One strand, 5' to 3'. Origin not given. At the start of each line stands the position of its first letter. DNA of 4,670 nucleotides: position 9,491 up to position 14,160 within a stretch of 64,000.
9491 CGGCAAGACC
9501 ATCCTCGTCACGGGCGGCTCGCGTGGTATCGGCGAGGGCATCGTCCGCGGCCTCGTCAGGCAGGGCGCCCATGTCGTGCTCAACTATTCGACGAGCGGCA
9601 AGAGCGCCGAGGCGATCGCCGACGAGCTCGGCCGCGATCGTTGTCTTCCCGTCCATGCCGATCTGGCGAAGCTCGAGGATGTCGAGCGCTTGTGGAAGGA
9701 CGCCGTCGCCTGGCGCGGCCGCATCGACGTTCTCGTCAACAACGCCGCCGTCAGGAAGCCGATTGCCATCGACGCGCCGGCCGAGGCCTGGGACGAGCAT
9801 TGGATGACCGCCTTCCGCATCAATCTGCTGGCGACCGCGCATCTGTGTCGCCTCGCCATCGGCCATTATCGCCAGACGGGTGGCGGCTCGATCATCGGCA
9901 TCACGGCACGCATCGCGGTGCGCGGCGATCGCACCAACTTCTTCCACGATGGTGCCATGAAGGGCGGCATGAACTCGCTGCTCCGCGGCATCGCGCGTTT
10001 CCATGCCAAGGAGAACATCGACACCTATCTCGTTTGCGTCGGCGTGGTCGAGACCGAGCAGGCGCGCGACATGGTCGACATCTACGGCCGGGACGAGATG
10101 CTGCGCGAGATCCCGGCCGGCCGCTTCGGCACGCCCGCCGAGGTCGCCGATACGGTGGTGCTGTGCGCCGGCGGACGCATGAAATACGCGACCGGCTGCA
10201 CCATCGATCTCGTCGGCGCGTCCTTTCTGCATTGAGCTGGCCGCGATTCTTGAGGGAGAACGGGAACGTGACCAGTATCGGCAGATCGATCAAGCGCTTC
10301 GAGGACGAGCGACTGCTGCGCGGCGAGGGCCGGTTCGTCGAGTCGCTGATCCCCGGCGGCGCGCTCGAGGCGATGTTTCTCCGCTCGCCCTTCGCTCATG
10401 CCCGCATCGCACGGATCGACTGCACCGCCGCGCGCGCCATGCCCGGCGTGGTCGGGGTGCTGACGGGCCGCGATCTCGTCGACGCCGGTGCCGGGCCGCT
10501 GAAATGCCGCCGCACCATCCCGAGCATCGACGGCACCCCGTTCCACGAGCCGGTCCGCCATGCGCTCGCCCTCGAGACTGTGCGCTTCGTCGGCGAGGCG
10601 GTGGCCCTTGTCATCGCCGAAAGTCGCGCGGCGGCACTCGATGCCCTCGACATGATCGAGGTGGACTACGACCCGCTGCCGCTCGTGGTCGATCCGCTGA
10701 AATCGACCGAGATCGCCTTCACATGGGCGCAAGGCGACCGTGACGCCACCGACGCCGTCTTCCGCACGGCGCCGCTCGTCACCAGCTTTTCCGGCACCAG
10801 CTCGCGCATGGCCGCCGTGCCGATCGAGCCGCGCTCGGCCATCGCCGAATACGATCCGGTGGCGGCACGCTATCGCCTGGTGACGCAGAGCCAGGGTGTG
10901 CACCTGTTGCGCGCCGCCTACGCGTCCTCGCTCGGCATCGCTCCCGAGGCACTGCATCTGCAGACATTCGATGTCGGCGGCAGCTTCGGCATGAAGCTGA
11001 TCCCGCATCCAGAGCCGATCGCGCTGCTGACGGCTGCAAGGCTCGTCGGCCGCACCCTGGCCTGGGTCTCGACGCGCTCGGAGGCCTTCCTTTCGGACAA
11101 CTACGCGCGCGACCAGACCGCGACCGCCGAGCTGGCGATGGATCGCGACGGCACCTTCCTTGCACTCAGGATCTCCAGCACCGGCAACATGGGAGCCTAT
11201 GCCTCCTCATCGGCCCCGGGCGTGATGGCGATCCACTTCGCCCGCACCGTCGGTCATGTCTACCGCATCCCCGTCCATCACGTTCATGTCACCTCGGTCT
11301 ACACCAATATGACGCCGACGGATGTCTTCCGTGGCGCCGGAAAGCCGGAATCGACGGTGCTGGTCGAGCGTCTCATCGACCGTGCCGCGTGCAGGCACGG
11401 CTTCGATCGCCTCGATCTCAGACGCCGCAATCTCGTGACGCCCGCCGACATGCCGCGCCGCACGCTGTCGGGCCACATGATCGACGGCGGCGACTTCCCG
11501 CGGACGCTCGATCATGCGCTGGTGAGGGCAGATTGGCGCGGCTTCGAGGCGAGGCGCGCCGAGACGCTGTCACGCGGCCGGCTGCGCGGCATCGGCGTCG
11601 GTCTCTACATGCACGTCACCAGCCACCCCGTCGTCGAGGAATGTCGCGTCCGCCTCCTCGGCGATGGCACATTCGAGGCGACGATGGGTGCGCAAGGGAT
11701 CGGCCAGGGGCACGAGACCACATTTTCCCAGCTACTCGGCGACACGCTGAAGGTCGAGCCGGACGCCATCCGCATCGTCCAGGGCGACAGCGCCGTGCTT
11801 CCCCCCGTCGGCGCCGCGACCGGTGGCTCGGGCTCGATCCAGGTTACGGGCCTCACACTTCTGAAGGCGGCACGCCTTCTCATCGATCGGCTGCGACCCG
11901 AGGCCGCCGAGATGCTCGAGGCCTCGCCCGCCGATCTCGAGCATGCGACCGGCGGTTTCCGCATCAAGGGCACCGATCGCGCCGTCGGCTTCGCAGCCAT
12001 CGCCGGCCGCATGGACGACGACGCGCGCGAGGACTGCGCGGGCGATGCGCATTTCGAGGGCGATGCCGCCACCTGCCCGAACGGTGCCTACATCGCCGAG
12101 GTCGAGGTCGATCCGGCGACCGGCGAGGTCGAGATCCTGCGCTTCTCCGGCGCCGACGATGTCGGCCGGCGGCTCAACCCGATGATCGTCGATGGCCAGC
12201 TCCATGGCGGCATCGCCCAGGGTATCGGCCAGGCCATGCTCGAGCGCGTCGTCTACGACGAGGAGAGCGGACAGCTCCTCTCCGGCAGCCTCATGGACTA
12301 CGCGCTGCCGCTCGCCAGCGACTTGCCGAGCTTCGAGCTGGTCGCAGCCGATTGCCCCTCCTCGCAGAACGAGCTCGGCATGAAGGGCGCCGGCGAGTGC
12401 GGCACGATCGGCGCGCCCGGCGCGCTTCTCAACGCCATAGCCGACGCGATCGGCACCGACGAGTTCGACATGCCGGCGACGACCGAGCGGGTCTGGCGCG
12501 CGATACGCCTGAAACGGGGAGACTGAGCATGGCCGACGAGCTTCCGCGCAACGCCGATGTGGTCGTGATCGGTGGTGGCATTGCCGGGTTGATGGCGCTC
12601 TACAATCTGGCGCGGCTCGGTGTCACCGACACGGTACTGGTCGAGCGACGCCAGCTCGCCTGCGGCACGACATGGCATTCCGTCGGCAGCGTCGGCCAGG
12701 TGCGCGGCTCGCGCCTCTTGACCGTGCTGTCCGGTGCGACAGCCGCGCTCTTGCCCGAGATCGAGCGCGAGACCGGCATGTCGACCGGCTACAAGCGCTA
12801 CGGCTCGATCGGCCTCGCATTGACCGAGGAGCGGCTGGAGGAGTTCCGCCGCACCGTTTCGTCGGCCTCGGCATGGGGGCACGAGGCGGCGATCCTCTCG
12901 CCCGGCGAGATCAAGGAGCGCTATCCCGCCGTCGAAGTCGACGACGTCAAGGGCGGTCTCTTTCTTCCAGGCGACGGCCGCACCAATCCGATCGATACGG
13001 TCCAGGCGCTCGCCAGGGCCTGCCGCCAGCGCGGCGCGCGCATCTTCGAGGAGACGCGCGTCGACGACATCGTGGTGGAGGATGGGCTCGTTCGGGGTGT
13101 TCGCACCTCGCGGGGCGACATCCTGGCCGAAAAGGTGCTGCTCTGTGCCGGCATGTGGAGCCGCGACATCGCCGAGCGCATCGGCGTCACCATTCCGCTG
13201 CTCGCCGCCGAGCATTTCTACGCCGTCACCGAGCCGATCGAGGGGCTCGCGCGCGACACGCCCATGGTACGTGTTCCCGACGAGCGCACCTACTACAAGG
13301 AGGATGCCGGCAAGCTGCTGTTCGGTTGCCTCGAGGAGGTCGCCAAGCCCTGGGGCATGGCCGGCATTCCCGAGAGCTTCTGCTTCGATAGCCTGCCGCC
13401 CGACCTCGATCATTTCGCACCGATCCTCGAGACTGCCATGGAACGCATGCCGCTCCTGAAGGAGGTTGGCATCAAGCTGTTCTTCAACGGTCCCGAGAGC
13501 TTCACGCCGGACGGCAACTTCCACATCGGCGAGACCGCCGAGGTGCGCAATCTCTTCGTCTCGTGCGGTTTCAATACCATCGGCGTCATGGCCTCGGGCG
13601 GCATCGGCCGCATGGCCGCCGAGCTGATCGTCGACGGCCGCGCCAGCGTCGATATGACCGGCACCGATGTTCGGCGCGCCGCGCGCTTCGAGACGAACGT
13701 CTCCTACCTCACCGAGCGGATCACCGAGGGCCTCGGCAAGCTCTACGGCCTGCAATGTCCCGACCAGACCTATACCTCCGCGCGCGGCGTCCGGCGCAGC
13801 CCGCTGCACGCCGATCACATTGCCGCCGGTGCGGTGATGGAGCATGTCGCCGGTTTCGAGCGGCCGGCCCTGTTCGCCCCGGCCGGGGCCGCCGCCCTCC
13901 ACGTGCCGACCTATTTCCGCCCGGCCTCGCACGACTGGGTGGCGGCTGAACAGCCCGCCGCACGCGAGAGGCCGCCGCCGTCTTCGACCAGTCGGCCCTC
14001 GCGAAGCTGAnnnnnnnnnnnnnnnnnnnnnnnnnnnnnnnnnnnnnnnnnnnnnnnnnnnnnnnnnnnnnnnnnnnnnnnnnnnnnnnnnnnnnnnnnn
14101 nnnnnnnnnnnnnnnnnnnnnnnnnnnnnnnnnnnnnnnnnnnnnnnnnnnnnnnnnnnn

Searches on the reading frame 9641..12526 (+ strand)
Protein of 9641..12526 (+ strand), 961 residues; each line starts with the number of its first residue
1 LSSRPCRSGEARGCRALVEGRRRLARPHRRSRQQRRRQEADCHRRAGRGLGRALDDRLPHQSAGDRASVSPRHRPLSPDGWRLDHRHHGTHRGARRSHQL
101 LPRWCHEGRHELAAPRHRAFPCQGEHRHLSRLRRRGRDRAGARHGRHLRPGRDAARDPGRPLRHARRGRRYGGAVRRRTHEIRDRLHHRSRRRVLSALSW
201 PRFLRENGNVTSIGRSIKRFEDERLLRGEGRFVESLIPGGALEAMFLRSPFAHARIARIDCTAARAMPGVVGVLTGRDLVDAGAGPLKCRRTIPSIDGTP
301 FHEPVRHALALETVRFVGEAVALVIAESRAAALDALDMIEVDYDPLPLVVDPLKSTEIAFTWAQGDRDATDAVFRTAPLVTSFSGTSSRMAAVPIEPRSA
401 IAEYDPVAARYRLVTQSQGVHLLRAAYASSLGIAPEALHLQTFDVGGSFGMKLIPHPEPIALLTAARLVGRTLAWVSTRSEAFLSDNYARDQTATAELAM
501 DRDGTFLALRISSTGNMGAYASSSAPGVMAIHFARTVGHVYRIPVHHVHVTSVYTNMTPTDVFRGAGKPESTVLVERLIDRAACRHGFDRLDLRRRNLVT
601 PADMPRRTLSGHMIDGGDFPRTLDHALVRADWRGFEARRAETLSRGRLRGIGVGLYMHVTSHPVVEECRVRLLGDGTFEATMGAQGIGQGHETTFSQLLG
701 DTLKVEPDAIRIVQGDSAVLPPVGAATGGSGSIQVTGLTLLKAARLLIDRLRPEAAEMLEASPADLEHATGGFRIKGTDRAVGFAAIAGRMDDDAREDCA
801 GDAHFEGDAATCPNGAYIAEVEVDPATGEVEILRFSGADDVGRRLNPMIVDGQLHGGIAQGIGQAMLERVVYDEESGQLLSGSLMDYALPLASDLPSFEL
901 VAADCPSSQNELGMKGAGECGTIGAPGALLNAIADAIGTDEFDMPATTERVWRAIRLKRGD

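Call 55: search_protein_families(library=pfam, proteins=[window:9641-12526:+], max_evalue=0.001)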
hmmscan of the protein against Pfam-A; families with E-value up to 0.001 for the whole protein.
window:9641-12526:+ (961 aa): 3 families
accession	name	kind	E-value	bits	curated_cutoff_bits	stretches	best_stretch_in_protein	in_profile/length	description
PF20256.3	MoCoBD_2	-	1.6e-71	241.5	27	1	628-896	4-283/283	Molybdopterin cofactor-binding domain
PF02738.23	MoCoBD_1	-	4.3e-57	193.4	27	1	356-598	7-244/244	Molybdopterin cofactor-binding domain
PF01315.27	Ald_Xan_dh_C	-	3.6e-20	72.8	31.3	1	228-347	2-110/110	Aldehyde oxidase and xanthine dehydrogenase, a/b hammerhead domain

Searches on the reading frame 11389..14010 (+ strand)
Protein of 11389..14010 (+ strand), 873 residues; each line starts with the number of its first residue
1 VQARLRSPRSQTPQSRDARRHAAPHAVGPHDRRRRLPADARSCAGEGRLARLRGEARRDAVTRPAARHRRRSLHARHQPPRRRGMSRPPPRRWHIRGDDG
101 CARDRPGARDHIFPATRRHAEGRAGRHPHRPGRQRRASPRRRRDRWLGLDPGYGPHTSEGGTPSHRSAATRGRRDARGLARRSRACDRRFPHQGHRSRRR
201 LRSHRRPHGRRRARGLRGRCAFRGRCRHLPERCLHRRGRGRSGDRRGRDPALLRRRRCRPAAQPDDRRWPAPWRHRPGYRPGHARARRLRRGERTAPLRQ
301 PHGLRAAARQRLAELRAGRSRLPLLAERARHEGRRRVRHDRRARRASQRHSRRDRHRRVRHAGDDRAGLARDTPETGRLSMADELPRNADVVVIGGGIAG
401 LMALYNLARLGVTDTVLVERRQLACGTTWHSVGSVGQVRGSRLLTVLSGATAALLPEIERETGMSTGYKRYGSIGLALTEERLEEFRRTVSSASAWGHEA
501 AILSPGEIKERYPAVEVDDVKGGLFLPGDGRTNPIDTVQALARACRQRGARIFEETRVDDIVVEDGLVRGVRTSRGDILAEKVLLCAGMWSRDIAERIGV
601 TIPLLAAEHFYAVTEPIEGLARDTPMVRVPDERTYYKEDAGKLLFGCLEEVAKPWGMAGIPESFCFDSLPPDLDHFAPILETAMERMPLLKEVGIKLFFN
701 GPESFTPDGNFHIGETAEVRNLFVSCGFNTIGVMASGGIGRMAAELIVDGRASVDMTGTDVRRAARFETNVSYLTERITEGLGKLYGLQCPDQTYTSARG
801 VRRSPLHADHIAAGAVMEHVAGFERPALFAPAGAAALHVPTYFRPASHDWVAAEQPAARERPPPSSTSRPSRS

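Call 82: search_protein_families(library=pfam, proteins=[window:11389-14010:+], max_evalue=0.01)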
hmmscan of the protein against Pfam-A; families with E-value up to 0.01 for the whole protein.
window:11389-14010:+ (873 aa): 13 families
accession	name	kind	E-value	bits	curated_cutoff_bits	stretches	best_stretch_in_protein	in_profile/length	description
PF01266.30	DAO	-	9.4e-68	229.7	27.9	1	390-746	1-353/353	FAD dependent oxidoreductase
PF16350.10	FAO_M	-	4e-12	46.5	27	1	749-804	1-56/56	FAD dependent oxidoreductase central domain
PF00890.30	FAD_binding_2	-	4.4e-08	33.2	20.4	1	390-596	1-210/414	FAD binding domain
PF01946.23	Thi4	-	2.3e-05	24.2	26.2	1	388-430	17-59/235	Thi4 family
PF03486.20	HI0933_like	-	5.8e-05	23.1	50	0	390-417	2-29/244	HI0933-like protein Rossmann domain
PF07992.20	Pyr_redox_2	-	0.00015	21.7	26.1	1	390-424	2-36/291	Pyridine nucleotide-disulphide oxidoreductase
PF01134.28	GIDA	-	0.00019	21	22.1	1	390-423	1-33/391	Glucose inhibited division protein A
PF00070.33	Pyr_redox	-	0.00045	21.1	22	0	391-422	2-33/82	Pyridine nucleotide-disulphide oxidoreductase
PF12831.13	FAD_oxidored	-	0.00099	18.9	27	1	390-464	1-74/416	FAD dependent oxidoreductase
PF01262.27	AlaDh_PNT_C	-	0.0013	18.6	23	1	375-416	13-56/214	Alanine dehydrogenase/PNT, C-terminal domain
PF13450.12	NAD_binding_8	-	0.0021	18.7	21.9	1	393-426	1-33/68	NAD(P)-binding Rossmann-like domain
PF01494.25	FAD_binding_3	-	0.0034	17.1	22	1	389-422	2-34/349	FAD binding domain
PF13738.12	Pyr_redox_3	-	0.004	16.9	30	0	392-423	1-32/305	Pyridine nucleotide-disulphide oxidoreductase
